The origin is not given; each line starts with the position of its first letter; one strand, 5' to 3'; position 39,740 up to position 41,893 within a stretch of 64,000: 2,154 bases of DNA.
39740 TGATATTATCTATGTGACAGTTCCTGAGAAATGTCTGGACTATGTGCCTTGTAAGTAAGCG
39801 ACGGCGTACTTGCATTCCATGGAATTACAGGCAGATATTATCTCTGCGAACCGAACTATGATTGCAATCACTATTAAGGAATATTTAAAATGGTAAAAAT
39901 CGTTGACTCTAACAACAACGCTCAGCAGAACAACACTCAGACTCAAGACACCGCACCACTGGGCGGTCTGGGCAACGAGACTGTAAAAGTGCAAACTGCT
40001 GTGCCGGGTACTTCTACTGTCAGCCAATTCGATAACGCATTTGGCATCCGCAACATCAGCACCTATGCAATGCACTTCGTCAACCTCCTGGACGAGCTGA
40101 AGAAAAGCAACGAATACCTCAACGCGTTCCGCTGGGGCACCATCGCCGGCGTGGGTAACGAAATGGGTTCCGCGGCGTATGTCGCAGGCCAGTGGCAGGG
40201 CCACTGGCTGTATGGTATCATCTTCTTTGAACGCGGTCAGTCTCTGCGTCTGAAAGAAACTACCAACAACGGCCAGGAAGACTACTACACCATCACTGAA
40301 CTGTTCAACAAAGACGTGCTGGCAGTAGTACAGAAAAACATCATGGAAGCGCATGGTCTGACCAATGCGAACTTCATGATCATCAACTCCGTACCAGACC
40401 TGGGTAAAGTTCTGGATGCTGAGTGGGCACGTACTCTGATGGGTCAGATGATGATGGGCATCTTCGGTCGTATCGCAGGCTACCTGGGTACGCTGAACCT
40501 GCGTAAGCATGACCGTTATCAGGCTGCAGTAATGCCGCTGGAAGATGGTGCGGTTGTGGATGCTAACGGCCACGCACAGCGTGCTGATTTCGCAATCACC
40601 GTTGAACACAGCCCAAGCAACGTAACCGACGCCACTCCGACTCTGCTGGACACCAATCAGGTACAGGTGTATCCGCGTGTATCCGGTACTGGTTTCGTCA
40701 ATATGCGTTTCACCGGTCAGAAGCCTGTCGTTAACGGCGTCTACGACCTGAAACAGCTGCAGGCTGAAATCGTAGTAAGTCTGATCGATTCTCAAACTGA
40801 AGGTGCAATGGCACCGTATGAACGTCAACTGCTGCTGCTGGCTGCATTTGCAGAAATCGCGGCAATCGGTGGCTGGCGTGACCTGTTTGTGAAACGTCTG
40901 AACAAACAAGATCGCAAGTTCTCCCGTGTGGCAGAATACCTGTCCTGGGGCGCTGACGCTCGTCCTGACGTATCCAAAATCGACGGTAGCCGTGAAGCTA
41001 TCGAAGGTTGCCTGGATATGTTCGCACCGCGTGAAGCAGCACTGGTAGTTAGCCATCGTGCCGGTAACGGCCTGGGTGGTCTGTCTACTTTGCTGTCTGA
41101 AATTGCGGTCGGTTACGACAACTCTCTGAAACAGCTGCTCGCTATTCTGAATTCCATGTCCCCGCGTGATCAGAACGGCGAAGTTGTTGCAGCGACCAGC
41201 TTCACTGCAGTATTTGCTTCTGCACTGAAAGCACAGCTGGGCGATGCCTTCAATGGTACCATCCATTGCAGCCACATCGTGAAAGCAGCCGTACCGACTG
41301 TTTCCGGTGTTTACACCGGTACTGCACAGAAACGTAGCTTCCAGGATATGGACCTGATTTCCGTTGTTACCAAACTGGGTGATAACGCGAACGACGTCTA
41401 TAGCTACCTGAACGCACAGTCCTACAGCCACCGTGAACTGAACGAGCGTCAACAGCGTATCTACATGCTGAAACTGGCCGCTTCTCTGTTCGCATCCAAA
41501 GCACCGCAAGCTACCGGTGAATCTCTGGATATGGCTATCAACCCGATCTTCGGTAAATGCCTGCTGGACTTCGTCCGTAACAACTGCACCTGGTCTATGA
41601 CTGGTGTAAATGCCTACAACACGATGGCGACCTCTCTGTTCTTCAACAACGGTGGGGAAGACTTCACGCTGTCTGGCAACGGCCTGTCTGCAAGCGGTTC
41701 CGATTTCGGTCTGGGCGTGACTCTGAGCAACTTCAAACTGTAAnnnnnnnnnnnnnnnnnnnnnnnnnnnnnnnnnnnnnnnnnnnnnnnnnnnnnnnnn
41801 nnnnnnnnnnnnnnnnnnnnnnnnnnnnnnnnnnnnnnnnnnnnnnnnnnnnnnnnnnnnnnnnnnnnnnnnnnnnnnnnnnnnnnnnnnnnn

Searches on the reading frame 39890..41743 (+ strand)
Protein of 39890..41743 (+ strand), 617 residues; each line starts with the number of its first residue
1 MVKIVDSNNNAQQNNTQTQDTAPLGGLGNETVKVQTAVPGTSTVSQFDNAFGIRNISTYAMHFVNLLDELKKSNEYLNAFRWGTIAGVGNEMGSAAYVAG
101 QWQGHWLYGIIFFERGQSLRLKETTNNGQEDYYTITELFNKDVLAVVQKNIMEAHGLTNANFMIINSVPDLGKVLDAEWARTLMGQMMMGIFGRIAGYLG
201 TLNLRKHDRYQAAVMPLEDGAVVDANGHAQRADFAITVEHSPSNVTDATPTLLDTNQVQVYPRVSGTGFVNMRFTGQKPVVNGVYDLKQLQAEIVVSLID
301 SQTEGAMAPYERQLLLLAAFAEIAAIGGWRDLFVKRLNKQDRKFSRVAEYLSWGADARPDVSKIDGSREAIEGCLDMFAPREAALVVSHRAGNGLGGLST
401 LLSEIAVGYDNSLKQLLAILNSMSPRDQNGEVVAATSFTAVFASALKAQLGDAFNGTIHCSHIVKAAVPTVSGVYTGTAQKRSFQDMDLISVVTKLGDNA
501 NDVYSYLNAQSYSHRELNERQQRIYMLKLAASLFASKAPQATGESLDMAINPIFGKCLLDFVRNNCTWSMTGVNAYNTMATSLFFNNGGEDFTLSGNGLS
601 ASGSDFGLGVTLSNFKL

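Call 80: search_protein_families(library=phrogs, proteins=[window:39890-41743:+], max_evalue=0.001)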
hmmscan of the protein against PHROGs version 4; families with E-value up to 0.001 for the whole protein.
window:39890-41743:+ (617 aa): 1 family
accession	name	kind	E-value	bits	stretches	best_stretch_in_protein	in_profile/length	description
phrog_8316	-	unknown function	5.7e-303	1006.7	1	1-617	1-602/602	-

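Call 81: search_solved_structures(query=window:39890-41743:+, max_evalue=0.01)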
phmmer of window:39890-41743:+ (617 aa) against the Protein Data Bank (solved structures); distinct sequences matched with E-value up to 0.01: 0.

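Call 82: search_protein_families(library=pfam, proteins=[window:39890-41743:+], max_evalue=0.01)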
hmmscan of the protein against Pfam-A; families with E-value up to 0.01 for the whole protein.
window:39890-41743:+ (617 aa): 0 families
